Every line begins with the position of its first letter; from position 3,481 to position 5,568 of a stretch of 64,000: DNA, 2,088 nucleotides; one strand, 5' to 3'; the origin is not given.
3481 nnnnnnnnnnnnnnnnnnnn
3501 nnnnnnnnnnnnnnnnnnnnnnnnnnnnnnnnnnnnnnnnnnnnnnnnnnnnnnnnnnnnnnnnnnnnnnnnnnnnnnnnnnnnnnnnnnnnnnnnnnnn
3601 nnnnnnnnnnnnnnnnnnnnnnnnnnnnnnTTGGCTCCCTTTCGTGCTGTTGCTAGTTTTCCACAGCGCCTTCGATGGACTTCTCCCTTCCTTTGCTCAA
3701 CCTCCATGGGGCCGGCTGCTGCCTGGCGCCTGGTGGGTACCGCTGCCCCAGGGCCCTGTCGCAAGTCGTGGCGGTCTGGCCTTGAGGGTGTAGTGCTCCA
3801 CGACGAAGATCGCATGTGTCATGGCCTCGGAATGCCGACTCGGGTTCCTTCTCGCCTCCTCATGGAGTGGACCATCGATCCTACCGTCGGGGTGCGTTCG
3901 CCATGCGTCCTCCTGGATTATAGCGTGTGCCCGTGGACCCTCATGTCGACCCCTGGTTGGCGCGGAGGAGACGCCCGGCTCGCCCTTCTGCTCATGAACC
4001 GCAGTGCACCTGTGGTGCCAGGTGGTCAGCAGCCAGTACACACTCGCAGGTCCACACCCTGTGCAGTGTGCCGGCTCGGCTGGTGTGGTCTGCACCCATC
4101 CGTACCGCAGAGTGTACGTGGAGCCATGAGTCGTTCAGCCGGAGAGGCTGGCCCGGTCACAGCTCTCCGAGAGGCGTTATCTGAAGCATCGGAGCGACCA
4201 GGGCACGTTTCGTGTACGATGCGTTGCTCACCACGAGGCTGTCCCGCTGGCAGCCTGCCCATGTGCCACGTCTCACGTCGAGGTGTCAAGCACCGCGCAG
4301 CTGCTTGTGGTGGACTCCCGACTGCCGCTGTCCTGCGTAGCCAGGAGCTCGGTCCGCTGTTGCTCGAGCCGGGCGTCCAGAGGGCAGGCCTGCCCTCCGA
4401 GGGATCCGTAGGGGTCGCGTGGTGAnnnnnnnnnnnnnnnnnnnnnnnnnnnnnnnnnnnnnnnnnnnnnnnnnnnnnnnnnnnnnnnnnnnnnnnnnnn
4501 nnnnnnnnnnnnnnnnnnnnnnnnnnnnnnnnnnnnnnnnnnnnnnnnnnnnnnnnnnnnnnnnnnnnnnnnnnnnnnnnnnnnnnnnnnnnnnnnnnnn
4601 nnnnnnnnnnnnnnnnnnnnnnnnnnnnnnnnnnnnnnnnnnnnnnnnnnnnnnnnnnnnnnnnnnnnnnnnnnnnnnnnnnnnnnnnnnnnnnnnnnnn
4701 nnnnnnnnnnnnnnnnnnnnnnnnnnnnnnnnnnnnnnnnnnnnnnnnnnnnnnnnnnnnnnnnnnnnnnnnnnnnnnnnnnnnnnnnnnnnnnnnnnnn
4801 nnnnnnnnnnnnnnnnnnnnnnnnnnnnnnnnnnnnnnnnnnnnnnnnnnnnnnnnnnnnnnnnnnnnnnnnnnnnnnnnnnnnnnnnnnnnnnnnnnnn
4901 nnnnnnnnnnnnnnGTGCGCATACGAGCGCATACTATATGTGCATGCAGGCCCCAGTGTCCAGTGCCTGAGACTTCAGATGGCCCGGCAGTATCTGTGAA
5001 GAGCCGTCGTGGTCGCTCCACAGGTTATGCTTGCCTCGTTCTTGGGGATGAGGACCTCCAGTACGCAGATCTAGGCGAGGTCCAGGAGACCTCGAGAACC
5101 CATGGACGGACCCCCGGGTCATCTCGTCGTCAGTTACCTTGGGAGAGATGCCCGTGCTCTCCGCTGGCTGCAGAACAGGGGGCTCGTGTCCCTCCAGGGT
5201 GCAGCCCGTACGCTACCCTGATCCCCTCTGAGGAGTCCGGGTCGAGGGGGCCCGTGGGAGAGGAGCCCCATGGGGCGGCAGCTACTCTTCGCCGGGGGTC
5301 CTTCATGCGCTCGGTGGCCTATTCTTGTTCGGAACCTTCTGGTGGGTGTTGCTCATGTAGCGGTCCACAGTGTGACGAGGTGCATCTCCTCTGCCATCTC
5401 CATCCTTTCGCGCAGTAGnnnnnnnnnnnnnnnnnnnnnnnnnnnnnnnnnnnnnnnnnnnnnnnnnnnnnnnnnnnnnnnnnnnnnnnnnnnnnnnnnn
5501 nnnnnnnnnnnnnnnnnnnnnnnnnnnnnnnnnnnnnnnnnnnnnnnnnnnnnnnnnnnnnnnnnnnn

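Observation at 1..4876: Perfect inverted repeat of at least 1.4 kb flanking a 2.05-kb cassette that carries a Protein 21.1 ankyrin gene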

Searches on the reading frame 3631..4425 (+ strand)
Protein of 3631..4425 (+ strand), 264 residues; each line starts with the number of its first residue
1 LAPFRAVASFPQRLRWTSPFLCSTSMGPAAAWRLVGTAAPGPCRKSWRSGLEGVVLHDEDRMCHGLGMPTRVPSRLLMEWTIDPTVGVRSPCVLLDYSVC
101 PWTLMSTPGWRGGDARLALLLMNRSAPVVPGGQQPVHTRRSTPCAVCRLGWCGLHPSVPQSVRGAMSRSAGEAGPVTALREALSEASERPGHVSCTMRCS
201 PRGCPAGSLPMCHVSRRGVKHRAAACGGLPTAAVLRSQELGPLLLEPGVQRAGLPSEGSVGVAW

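Call 8: search_protein_families(library=pfam, proteins=[window:3631-4425:+], max_evalue=0.01)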
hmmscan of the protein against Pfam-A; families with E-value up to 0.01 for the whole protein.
window:3631-4425:+ (264 aa): 0 families

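Call 13: find_encoding_contigs(protein=window:3631-4425:+, flank=10000, max_places=10)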
Protein window:3631-4425:+ (264 aa): 2 contigs read that carry it; 2 places shown.
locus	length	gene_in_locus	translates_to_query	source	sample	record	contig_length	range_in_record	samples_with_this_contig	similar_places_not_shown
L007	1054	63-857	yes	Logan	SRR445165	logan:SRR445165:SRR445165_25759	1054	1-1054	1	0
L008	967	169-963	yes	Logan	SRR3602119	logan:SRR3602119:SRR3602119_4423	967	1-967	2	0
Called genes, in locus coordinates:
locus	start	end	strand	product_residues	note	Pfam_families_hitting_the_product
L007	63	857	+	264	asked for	-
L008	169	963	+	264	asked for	-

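Call 30: find_homologous_proteins(query=window:3631-4425:+, max_evalue=0.001)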
Query window:3631-4425:+ (264 aa): 2 proteins with E <= 0.001 among 3018 candidates.
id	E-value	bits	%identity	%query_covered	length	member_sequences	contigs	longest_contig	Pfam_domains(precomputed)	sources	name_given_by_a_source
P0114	6.7e-104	365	100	60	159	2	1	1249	-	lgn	-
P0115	6.0e-74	267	70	76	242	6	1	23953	-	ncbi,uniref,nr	ncbi:Hypothetical protein DHA2_150454 [Giardia duodenalis]|uniref:Uncharacterized protein n=1 Tax=Gi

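Call 31: find_encoding_contigs(protein=P0115, flank=10000, max_places=10)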
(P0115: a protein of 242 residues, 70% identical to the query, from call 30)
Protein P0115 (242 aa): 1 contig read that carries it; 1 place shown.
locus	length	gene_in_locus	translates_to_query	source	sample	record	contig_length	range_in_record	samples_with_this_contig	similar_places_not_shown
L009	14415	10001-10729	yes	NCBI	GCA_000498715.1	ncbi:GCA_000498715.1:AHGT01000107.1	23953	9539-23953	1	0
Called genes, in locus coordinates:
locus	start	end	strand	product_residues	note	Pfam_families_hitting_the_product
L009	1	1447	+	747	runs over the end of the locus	-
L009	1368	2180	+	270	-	-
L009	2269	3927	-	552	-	-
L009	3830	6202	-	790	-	PF02922:CBM_48 (weak), PF00128:Alpha-amylase, PF02806:Alpha-amylase_C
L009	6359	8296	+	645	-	-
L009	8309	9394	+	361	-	-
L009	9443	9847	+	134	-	PF14931:IFT20 (weak)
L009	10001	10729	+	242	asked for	-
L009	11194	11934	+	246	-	PF13857:Ank_5 (faint), PF13637:Ank_4 (faint), PF24521:Ank_KRIT1 (faint), PF00023:Ank (faint), PF12796:Ank_2, PF13606:Ank_3 (faint), PF12796:Ank_2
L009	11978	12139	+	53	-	-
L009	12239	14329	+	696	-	PF13606:Ank_3 (faint), PF00069:Pkinase, PF07714:PK_Tyr_Ser-Thr, PF13637:Ank_4 (faint), PF00023:Ank (faint), PF12796:Ank_2, PF13857:Ank_5 (faint), PF12796:Ank_2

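Call 32: find_encoding_contigs(protein=P0114, flank=10000, max_places=10)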
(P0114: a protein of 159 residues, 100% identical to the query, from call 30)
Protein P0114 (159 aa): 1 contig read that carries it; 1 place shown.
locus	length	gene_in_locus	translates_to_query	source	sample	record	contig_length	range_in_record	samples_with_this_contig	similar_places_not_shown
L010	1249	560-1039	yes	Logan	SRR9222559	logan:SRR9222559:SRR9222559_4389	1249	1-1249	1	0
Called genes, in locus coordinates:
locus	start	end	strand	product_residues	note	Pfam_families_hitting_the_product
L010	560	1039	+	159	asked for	-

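Call 86: list_cluster_members(proteins=[window:3706-4425:+, window:4594-4932:-, window:5586-5918:-, window:6331-6669:+, window:5715-6002:+, window:5270-5521:+, window:4026-4262:-, window:3416-3604:+, window:3621-3815:-, window:4934-5122:-])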
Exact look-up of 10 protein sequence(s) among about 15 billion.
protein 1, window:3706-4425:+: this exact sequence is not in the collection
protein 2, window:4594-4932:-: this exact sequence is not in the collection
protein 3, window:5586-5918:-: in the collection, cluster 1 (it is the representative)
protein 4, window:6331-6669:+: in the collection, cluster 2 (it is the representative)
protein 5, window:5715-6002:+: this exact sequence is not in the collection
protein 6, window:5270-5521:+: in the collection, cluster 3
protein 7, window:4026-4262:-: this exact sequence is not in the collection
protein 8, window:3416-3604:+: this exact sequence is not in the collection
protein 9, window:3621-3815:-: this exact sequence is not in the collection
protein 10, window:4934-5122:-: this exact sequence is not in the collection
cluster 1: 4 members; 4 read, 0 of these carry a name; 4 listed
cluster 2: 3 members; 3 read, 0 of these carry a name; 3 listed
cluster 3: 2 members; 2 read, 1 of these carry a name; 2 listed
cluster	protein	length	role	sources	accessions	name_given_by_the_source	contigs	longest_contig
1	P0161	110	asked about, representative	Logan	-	-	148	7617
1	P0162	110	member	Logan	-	-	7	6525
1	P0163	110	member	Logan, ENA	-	-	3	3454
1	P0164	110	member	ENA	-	-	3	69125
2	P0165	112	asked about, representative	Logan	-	-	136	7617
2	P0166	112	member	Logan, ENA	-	-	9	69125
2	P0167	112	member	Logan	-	-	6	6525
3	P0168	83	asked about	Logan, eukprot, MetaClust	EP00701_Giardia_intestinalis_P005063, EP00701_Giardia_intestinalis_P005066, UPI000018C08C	XP_001708887.1 Hypothetical protein GL50803_134402 [Giardia lamblia ATCC 50803] | status=active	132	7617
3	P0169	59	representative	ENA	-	-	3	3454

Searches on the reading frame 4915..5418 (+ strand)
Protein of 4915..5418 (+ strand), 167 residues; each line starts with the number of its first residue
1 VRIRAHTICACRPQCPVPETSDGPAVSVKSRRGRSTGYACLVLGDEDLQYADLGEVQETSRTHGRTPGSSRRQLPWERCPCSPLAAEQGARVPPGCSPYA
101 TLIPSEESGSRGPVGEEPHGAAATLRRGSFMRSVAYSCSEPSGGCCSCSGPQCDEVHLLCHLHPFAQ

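Call 8: search_protein_families(library=pfam, proteins=[window:4915-5418:+], max_evalue=0.01)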
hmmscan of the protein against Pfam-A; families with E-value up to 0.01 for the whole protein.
window:4915-5418:+ (167 aa): 0 families

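Call 55: find_homologous_proteins(query=window:4915-5418:+, max_evalue=0.001)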
Query window:4915-5418:+ (167 aa): 2 proteins with E <= 0.001 among 155 candidates.
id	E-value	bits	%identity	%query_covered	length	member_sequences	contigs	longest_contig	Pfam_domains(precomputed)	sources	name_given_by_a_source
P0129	1.8e-59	218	82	77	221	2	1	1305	-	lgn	-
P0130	3.4e-19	87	80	35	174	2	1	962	-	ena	-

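Call 56: find_encoding_contigs(protein=P0129, flank=10000, max_places=6)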
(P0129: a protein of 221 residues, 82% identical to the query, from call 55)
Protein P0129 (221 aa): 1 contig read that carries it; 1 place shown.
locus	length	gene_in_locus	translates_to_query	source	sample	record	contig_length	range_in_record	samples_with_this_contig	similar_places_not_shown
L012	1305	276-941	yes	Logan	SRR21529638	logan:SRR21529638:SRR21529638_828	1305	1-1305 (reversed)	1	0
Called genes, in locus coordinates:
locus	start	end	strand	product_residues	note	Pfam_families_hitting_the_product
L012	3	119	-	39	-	?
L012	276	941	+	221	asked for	-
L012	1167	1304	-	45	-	?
